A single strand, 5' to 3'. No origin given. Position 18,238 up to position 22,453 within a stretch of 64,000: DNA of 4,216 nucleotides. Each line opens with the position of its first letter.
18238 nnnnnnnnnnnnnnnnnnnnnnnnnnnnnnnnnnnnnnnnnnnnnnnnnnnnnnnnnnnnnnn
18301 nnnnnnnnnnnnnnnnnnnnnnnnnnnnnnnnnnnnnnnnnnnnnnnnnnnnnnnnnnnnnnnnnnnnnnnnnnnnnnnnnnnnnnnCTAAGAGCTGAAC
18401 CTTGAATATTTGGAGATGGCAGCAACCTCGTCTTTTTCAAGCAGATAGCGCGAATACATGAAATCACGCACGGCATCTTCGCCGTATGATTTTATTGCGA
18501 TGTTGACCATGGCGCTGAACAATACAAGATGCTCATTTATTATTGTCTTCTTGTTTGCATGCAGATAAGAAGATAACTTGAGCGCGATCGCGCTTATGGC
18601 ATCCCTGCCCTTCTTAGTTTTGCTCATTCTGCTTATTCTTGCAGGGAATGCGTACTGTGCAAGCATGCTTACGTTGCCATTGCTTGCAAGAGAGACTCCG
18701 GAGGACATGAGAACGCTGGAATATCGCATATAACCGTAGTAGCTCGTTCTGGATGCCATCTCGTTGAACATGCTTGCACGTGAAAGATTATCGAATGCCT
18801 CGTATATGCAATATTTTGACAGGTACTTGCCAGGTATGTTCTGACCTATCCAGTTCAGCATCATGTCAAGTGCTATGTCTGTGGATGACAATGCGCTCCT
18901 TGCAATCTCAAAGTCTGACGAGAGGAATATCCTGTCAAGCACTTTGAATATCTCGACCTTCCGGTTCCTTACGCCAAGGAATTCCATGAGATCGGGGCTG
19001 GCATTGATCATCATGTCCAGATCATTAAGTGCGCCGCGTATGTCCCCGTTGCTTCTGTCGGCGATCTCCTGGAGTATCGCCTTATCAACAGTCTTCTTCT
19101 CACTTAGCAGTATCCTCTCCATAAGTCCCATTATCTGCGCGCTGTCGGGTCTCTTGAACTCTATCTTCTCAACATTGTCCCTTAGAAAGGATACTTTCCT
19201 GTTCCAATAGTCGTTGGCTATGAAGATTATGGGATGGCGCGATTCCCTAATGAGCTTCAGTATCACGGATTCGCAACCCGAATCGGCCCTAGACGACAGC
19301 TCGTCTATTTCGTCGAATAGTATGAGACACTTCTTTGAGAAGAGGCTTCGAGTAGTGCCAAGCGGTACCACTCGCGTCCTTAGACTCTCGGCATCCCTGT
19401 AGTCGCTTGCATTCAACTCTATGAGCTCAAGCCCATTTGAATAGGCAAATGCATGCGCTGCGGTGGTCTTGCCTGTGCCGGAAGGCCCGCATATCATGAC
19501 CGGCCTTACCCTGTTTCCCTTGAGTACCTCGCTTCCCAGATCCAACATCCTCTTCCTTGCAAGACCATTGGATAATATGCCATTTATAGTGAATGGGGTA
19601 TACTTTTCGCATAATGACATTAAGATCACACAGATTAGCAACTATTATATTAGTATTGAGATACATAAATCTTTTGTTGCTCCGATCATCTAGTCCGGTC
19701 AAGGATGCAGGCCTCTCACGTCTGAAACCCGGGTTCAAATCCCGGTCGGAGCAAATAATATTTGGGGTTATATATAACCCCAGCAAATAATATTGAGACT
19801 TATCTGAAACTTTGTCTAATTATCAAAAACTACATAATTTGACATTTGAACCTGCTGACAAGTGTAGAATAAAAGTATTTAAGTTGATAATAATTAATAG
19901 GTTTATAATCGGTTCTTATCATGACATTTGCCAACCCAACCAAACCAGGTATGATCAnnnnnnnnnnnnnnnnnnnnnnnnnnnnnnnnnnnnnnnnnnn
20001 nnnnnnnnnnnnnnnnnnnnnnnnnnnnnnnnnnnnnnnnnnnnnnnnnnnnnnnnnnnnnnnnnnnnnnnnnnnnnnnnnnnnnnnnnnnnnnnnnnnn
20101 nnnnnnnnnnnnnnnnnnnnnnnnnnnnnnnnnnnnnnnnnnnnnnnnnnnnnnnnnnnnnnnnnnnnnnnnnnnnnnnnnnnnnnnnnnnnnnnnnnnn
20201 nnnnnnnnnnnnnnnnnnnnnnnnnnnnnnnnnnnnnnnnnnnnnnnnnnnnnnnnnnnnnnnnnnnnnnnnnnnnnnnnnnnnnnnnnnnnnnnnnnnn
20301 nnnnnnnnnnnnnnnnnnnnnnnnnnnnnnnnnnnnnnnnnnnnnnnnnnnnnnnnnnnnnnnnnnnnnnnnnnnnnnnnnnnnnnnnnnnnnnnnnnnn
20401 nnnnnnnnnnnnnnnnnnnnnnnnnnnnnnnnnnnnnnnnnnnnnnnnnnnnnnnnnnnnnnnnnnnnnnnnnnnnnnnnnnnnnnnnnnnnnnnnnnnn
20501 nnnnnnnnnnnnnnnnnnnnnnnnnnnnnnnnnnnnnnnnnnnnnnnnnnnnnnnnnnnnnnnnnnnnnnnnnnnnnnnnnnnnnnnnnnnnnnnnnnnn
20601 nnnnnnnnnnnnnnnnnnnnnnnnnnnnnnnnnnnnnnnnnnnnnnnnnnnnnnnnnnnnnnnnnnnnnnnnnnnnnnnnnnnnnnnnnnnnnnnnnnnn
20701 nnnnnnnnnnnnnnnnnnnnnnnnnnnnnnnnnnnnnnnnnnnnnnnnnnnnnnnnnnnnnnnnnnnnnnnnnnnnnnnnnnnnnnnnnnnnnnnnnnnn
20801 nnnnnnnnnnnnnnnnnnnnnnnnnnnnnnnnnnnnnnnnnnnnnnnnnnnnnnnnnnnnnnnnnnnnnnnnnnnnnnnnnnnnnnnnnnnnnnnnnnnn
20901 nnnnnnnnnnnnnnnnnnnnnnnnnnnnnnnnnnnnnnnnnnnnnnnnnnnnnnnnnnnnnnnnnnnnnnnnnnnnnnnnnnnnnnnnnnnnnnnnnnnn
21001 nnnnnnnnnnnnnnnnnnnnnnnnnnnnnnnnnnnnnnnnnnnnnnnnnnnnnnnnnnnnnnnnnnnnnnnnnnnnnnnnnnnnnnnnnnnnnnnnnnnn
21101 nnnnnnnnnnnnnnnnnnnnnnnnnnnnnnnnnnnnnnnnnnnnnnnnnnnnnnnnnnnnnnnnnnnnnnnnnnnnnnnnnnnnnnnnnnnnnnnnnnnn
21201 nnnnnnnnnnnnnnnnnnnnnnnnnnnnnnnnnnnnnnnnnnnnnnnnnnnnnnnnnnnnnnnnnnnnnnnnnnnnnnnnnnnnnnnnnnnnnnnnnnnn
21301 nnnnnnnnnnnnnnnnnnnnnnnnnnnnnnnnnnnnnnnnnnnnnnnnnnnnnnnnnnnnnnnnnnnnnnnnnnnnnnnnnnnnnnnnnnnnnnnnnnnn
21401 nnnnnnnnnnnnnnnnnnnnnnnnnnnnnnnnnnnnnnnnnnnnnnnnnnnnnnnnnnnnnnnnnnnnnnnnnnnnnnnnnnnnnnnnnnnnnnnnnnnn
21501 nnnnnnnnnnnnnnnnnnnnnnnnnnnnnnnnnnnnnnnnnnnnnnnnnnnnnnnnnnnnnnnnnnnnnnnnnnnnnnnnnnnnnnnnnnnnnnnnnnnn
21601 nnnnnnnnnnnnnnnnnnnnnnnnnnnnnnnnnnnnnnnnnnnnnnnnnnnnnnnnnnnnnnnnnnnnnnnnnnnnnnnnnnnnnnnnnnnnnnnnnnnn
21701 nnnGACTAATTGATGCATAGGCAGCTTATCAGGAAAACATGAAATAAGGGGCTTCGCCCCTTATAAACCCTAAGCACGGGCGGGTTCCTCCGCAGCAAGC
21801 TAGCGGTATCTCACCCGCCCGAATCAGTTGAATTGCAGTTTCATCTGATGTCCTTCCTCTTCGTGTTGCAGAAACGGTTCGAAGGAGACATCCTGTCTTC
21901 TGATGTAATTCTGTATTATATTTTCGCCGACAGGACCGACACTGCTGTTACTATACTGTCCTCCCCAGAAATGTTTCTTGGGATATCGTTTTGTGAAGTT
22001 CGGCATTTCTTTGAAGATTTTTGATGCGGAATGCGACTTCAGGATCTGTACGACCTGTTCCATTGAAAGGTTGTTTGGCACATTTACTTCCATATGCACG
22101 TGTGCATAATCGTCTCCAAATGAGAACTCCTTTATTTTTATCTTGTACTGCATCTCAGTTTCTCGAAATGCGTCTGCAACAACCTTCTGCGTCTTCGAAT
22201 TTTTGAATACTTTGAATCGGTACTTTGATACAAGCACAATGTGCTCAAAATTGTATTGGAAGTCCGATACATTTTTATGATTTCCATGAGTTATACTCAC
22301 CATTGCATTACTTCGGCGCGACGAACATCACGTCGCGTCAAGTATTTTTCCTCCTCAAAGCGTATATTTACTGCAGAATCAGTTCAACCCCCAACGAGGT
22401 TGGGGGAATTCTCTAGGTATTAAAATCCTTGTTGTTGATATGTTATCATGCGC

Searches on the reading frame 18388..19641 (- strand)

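Call 69: search_protein_families(library=pfam, max_evalue=0.001, proteins=[window:18388-19641:-])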
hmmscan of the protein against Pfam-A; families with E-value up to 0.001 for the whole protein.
window:18388-19641:- (417 aa): 9 families
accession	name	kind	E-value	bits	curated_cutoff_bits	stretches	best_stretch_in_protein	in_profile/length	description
PF00004.35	AAA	-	7.7e-12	46.2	21.2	1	48-147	1-113/131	ATPase family associated with various cellular activities (AAA)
PF21960.2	RCF1-5-like_lid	-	3.9e-06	27.2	27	1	179-211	8-41/43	RCF1/5-like, AAA+ ATPase lid domain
PF13173.12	AAA_14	-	2.1e-05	25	27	1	46-121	3-75/129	AAA domain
PF03215.21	Rad17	-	5e-05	23.7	23.8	0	37-85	37-86/186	Rad17 P-loop domain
PF08519.17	RFC1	-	8.4e-05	23.1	23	1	287-414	2-129/158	Replication factor RFC1 C terminal domain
PF13401.12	AAA_22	-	0.0002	22.1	27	0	48-92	8-55/130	AAA domain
PF25361.1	AAA_lid_RFC1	-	0.00023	21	34.9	1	168-211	2-45/59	RFC1-like, AAA+ ATPase lid domain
PF16193.11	AAA_assoc_2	-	0.00033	21.3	34.3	1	182-217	4-39/81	AAA C-terminal domain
PF13671.12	AAA_33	-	0.00041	21.1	27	1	48-99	2-45/143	AAA domain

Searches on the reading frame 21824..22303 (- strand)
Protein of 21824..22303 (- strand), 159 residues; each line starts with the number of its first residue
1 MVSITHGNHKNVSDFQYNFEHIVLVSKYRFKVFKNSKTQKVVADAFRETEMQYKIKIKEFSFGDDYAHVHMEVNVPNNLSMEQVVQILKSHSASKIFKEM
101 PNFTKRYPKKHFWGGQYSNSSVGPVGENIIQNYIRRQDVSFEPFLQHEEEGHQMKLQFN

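Call 69: search_protein_families(library=pfam, max_evalue=0.001, proteins=[window:21824-22303:-])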
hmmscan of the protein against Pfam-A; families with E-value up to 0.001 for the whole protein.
window:21824-22303:- (159 aa): 1 family
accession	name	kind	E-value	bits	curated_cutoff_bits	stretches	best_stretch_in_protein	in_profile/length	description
PF01797.21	Y1_Tnp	-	1.8e-25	89.8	23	1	21-137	8-121/121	Transposase IS200 like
